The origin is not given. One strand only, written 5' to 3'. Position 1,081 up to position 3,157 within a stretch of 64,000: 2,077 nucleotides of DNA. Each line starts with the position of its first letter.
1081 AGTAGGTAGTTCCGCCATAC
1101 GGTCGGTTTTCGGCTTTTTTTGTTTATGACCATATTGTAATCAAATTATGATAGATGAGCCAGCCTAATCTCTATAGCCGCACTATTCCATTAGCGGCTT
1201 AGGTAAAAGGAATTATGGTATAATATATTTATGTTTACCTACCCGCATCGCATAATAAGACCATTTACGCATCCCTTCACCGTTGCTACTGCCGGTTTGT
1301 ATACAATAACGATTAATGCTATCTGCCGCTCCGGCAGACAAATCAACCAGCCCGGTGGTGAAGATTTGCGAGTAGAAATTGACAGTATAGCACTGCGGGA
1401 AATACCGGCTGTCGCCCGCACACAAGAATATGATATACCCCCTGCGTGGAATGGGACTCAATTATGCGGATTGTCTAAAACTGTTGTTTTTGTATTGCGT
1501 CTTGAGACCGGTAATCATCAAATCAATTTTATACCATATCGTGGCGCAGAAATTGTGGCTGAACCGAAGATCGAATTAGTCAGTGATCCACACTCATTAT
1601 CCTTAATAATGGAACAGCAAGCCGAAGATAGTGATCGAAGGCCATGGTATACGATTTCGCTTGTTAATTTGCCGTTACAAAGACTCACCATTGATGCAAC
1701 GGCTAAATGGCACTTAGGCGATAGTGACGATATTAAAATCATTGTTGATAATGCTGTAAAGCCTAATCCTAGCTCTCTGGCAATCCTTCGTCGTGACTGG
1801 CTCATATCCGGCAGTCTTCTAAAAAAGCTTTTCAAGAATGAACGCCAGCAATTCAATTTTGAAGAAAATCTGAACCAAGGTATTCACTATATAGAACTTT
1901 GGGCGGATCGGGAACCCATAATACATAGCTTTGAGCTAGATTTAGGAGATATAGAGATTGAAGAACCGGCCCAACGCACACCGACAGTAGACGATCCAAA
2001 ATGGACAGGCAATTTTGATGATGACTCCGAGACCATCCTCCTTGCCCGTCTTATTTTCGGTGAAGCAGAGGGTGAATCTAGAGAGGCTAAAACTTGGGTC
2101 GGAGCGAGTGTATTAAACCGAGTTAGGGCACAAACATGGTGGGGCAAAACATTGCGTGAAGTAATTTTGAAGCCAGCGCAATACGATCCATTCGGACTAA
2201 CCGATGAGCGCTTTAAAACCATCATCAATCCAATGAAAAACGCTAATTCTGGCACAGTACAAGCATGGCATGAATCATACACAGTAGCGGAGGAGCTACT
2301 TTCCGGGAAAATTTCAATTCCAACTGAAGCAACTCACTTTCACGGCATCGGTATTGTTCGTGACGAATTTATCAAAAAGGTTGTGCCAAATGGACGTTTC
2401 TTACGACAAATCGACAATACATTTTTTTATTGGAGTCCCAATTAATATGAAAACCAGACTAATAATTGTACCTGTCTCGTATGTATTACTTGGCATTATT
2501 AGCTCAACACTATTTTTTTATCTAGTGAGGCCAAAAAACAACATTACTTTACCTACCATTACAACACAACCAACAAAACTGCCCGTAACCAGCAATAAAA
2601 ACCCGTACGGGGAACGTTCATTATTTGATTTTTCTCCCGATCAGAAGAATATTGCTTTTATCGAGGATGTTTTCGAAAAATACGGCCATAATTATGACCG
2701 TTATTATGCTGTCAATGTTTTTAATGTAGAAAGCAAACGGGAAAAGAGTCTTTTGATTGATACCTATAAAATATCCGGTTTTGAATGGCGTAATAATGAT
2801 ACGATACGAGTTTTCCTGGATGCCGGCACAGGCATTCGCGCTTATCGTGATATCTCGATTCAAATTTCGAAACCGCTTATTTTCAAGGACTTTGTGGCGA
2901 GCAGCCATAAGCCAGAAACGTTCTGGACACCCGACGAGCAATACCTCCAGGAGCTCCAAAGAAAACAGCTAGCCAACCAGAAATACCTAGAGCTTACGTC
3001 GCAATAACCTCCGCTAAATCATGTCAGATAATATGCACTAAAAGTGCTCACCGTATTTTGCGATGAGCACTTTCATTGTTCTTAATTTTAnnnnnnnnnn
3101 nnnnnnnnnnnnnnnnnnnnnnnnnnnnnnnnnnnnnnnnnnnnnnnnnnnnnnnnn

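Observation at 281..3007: AT-rich three-gene module at the window edge: consensus-promoter-driven unknown protein plus a leaderless SleB-domain hydrolase translationally coupled to a membrane protein (lysis-cassette-like)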

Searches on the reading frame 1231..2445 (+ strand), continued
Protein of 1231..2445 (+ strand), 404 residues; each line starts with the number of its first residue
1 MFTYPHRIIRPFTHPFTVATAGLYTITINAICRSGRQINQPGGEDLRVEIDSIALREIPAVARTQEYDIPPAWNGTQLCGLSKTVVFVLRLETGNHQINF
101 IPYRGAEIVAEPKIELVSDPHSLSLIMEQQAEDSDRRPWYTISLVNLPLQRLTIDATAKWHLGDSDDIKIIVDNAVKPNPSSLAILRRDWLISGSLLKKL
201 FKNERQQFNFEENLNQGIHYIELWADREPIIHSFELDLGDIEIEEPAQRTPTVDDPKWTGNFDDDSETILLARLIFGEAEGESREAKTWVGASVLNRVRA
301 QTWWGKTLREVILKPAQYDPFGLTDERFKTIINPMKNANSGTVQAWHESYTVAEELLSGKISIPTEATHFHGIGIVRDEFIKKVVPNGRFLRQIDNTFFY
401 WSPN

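Call 83: search_protein_families(library=phrogs, alignment_id=A5, max_evalue=0.00001)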
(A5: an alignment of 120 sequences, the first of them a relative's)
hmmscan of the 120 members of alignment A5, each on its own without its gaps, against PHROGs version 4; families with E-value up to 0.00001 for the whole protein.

A. member 1, L002:7157-7849:+ (231 aa): 0 families

B. families by the number of members that match (of 120 scanned): 89 families (the first 25 are shown)
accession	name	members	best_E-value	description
phrog_5978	-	7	2.5e-54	-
phrog_11900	-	6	1.4e-53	-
phrog_23170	-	6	1.8e-18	-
phrog_13548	-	6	3.4e-15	-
phrog_10690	-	3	3.7e-09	-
phrog_12747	-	3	1.8e-08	-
phrog_12156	-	3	2.1e-07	DNA helicase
phrog_540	-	2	5.9e-85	nucleotide-sugar epimerase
phrog_67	-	2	4.4e-19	DNA methyltransferase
phrog_168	-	2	2.7e-06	clamp loader of DNA polymerase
phrog_25354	-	1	0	-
phrog_18916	-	1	1.9e-201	-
phrog_28378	-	1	2e-180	-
phrog_1967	-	1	6.9e-140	DNA helicase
phrog_15286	-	1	2.4e-115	-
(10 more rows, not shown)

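Call 85: find_encoding_contigs(protein=P0002, flank=5000, max_places=3)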
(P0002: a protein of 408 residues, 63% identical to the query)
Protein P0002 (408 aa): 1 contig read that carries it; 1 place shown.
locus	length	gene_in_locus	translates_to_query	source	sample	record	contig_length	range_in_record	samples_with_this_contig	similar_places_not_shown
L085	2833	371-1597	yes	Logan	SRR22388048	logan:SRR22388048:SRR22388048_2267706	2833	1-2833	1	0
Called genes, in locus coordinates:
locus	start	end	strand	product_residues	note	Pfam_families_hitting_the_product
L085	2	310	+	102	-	?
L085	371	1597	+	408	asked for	PF07486:Hydrolase_2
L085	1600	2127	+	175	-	-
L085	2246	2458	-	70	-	PF07927:HicA_toxin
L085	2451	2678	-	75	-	PF24113:DUF7387 (weak)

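Call 86: find_encoding_contigs(protein=P0003, flank=5000, max_places=3)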
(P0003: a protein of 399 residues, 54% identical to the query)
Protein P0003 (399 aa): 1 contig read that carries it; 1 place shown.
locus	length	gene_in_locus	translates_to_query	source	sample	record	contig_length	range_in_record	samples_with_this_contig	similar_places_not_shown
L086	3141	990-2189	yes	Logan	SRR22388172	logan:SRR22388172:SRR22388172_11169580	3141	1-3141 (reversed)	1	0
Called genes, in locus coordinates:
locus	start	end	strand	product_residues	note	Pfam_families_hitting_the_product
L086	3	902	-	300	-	?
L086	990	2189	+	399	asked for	PF07486:Hydrolase_2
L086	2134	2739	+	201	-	-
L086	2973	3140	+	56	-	?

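Call 88: search_solved_structures(query=A1, max_evalue=1)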
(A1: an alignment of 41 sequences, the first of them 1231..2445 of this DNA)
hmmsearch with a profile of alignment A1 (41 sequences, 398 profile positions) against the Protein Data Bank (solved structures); distinct sequences matched with E-value up to 1: 2.
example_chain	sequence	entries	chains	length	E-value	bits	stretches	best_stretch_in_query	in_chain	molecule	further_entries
4f55_A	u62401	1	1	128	5.4e-07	32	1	261-316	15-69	Spore cortex-lytic enzyme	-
4fet_B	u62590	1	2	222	3.8e-06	29.2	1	262-316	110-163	Spore cortex-lytic enzyme prepeptide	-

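Call 92: search_protein_families(library=pfam, alignment_id=A6, max_evalue=0.00001)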
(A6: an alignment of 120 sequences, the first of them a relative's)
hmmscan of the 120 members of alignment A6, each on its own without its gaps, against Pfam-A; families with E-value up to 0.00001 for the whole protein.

A. member 1, L018:269-1120:- (284 aa): 2 families
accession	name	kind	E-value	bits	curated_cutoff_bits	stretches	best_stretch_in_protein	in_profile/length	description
PF01556.23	DnaJ_C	-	2.4e-30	106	26.6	1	137-266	3-152/152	DnaJ C terminal domain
PF00226.36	DnaJ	-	5.2e-28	97.4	27.8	1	2-63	1-63/63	DnaJ domain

B. families by the number of members that match (of 120 scanned): 151 families (the first 25 are shown)
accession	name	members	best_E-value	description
PF02780.25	Transketolase_C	3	2.3e-29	Transketolase, C-terminal domain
PF13439.12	Glyco_transf_4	3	2.3e-25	Glycosyltransferase Family 4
PF02540.23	NAD_synthase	2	3.3e-59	NAD synthase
PF00004.35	AAA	2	8.9e-43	ATPase family associated with various cellular activities (AAA)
PF02779.29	Transket_pyr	2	2.2e-41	Transketolase, pyrimidine binding domain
PF00534.26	Glycos_transf_1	2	4.6e-29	Glycosyl transferases group 1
PF13692.12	Glyco_trans_1_4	2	2.5e-24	Glycosyl transferases group 1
PF01541.30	GIY-YIG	2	8.7e-18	GIY-YIG catalytic domain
PF13579.12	Glyco_trans_4_4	2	1.8e-15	Glycosyl transferase 4-like domain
PF01978.25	TrmB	2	5.9e-13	Sugar-specific transcriptional regulator TrmB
PF13231.12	PMT_2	2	2.4e-10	Dolichyl-phosphate-mannose-protein mannosyltransferase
PF03796.21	DnaB_C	1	4.3e-101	DnaB-like helicase C terminal domain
PF02569.21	Pantoate_ligase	1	5.2e-95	Pantoate-beta-alanine ligase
PF01098.24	FTSW_RODA_SPOVE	1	1.5e-92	Cell cycle protein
PF14066.11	DUF4256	1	8.1e-86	Protein of unknown function (DUF4256)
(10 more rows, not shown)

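Call 100: search_solved_structures(query=window:1231-2442:+, max_evalue=0.01, show_alignments=2)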
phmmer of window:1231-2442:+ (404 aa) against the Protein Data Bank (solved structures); distinct sequences matched with E-value up to 0.01: 0.

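Call 101: search_solved_structures(query=A1, max_evalue=0.01, show_alignments=2)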
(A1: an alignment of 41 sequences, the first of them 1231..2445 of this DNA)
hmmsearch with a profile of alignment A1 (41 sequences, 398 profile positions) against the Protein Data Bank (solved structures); distinct sequences matched with E-value up to 0.01: 2.
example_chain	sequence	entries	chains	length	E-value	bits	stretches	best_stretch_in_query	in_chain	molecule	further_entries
4f55_A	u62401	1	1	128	5.4e-07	32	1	261-316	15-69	Spore cortex-lytic enzyme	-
4fet_B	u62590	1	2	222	3.8e-06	29.2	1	262-316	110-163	Spore cortex-lytic enzyme prepeptide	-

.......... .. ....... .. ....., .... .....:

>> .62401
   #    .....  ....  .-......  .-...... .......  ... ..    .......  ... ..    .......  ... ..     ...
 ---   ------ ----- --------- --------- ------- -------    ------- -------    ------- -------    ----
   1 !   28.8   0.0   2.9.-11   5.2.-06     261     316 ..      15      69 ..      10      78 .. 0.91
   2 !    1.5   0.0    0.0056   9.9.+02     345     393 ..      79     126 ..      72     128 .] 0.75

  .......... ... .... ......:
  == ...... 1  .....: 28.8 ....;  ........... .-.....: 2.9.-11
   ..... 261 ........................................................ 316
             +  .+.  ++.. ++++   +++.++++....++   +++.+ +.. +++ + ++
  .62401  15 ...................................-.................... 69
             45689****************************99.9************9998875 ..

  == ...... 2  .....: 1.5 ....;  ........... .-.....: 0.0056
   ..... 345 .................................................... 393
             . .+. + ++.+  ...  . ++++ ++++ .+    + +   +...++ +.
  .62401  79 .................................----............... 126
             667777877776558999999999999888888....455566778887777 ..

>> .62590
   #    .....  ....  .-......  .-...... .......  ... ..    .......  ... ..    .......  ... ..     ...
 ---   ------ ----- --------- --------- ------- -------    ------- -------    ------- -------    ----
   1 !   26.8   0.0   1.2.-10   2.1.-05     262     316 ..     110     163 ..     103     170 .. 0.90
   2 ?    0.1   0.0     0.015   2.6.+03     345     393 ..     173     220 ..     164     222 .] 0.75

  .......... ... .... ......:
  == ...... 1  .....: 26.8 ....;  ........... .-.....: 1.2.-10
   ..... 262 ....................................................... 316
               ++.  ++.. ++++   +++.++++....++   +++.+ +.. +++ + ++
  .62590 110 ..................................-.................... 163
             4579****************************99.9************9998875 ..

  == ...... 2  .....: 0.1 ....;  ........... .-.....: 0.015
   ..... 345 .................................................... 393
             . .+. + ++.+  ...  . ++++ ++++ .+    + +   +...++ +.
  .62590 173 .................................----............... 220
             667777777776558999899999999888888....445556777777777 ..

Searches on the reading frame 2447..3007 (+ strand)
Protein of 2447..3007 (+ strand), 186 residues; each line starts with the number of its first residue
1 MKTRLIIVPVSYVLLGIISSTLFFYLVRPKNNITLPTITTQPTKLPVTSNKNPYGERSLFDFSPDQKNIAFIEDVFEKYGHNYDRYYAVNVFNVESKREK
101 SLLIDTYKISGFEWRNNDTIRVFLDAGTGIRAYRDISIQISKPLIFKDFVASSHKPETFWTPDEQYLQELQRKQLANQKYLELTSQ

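Call 4: search_protein_families(library=pfam, proteins=[window:2447-3007:+], max_evalue=1)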
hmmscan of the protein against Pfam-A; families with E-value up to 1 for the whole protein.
window:2447-3007:+ (186 aa): 0 families

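Call 5: search_protein_families(library=ncbifam, proteins=[window:2447-3007:+], max_evalue=1)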
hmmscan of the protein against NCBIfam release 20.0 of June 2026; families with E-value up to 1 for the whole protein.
window:2447-3007:+ (186 aa): 0 families

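Call 6: search_protein_families(library=phrogs, proteins=[window:2447-3007:+], max_evalue=1)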
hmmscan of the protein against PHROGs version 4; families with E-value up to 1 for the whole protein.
window:2447-3007:+ (186 aa): 0 families

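Call 25: find_homologous_proteins(query=window:2447-3007:+)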
Query window:2447-3007:+ (186 aa): 1 proteins with E <= 0.001 among 43 candidates.
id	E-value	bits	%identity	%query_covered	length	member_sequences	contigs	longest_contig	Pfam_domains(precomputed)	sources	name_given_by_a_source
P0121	6.2e-102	356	99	86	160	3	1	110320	-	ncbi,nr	ncbi:MAG: hypothetical protein Q8P73_05250 [bacterium]|nr:hypothetical protein [bacterium]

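Call 33: search_protein_families(library=padloc, proteins=[window:2447-3007:+], max_evalue=1)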
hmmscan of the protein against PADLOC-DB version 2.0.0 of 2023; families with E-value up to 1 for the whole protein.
window:2447-3007:+ (186 aa): 0 families

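Call 35: find_homologous_proteins(query=A2)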
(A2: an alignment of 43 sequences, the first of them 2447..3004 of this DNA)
Query A2 (43 sequences) (186 aa, profile of the alignment): 42 proteins with E <= 0.001 among 4315 candidates.
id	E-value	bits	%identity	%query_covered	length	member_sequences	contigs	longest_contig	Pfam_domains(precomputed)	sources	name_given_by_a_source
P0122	5.9e-53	198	-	-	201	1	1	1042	-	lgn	-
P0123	4.5e-52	195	22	44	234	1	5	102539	-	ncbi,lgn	-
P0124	4.1e-50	189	-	-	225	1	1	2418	-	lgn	-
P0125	5.5e-49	185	-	-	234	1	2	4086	-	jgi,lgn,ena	-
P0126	9.1e-49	184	-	-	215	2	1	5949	-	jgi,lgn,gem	-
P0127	1.1e-48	184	-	-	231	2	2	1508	-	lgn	-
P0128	1.3e-48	184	21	75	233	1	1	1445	-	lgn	-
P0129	2.0e-48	183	-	-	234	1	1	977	-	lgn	-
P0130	3.3e-48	182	-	-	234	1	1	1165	-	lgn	-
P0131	5.4e-48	182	-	-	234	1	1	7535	-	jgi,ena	-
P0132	7.1e-48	181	24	39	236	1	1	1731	-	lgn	-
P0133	9.6e-47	178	-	-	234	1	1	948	-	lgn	-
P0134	2.3e-46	176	27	68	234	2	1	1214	-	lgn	-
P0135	2.3e-46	176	-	-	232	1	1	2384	-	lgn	-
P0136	2.5e-46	176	-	-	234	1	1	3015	-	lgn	-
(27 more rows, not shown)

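Call 43: predict_structure(alignment_id=A3)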
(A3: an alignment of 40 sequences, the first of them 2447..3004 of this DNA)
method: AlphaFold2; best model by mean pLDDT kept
length: 186 residues; sequences in the alignment: 40
mean_pLDDT: 72.9   pTM: 0.52
mean pLDDT of the five models: 72.9, 72.6, 70.0, 69.9, 68.1
residues with pLDDT >= 90: 77; 70-90: 29; 50-70: 36; < 50: 44
segments of 3 or more residues with pLDDT < 50: 34-38, 40-52, 145-151, 156-162, 177-186
pLDDT, mean of each block of 10 residues (from residue 1): 80 97 83 49 45 65 96 82 85 94 91 95 86 89 50 48 57 47 29
secondary structure, 60 per line:
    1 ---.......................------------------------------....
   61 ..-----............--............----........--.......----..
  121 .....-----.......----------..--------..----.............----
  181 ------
elements in order: H4-26 E57-62 E68-79 E82-93 E98-105 E108-114 E119-125 E131-137 H164-176

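Call 89: search_solved_structures(query=A2, max_evalue=1)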
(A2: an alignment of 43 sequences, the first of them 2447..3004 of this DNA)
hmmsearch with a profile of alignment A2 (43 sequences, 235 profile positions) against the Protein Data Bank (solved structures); distinct sequences matched with E-value up to 1: 23.
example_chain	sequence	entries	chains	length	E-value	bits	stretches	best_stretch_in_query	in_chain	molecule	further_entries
7bie_A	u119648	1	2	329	5.3e-09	39.3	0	54-89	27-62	nvWRAP-T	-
7bif_A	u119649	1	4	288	1.4e-08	37.9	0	51-86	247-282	v22WRAP-T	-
7big_A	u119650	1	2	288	2.9e-08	36.9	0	55-89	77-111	v13WRAP-T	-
7bid_A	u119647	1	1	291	7e-08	35.7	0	51-88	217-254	v31WRAP-T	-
2ymu_A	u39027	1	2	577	3.3e-07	33.5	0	65-90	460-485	WD-40 REPEAT PROTEIN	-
8wt1_A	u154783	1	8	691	0.0038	20.1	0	67-114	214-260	S9 family peptidase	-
7w6t_I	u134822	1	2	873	0.017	18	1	4-96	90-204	Dipeptidyl aminopeptidase-like protein 6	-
4r40_A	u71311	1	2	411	0.1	15.5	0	68-97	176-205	Protein TolB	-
4pwz_A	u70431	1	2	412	0.1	15.4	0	68-97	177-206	Protein TolB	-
6pnv_A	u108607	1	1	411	0.23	14.3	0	79-132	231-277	Tol-Pal system protein TolB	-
9qfq_P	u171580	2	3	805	0.44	13.4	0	60-142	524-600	WD repeat-containing protein 1,Methylated-DNA--protein-cysteine methyltransferase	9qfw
1crz_A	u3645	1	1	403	0.45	13.4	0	68-95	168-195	TOLB PROTEIN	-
2w8b_B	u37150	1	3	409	0.48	13.3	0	79-141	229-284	PROTEIN TOLB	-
2w8b_A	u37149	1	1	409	0.48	13.3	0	79-141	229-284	PROTEIN TOLB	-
2hqs_A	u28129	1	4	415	0.49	13.2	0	79-141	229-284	Protein tolB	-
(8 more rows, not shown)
